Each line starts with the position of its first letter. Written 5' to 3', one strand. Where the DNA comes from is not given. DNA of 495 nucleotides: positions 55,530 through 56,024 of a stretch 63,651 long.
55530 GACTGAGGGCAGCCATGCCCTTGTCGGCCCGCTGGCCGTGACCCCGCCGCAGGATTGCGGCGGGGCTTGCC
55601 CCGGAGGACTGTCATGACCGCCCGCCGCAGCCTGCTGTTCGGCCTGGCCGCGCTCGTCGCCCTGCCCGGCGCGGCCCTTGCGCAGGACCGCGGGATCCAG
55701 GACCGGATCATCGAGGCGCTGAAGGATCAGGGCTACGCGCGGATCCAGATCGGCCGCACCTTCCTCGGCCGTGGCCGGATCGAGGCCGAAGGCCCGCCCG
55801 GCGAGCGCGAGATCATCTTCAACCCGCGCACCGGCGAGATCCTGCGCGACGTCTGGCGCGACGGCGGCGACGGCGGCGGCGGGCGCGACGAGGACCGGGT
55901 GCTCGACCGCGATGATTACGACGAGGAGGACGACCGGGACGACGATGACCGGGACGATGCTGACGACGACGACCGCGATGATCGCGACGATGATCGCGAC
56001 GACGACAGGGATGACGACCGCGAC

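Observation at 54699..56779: Paired secreted PepSY-like proteins with Asp/Arg-only tails plus a membrane-anchored LuxR regulator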

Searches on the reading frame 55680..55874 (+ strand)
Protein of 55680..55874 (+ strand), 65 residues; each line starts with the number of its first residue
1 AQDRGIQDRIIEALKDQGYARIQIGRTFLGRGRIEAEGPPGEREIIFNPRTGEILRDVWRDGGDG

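Call 28: search_protein_families(library=pfam, alignment_id=A1, max_evalue=1)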
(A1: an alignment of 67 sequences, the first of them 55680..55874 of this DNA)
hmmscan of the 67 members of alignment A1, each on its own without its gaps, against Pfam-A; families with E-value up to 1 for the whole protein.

A. member 1, window:55680-55874:+ (65 aa): 0 families

B. families by the number of members that match (of 67 scanned): 31 families (the first 25 are shown)
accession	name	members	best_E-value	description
PF13670.12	PepSY_2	42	1.2e-05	Peptidase propeptide and YPEB domain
PF03413.25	PepSY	30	0.0092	Peptidase propeptide and YPEB domain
PF17660.6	BTRD1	4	0.0023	Polyglycine hydrolase-like, structural repeat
PF24876.1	PA4575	2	0.02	PA4575-like protein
PF13399.11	LytR_C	2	0.039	LytR cell envelope-related transcriptional attenuator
PF10518.14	TAT_signal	2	0.069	TAT (twin-arginine translocation) pathway signal sequence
PF17650.6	RACo_linker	1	0.00036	RACo linker region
PF21911.1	PG_1098_N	1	0.026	N-terminal domain in putative methyltransferase PG_1098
PF11367.14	Tail_completion_gp17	1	0.029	Tail completion protein gp17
PF18920.5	DUF5671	1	0.046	Domain of unknown function (DUF5671)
PF01316.27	Arg_repressor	1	0.066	Arginine repressor, DNA binding domain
PF24625.1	DUF7626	1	0.082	Domain of unknown function (DUF7626)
PF08659.16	KR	1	0.082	KR domain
PF02631.22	RecX_HTH2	1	0.091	RecX, second three-helix domain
PF17211.8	VHL_C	1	0.093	VHL box domain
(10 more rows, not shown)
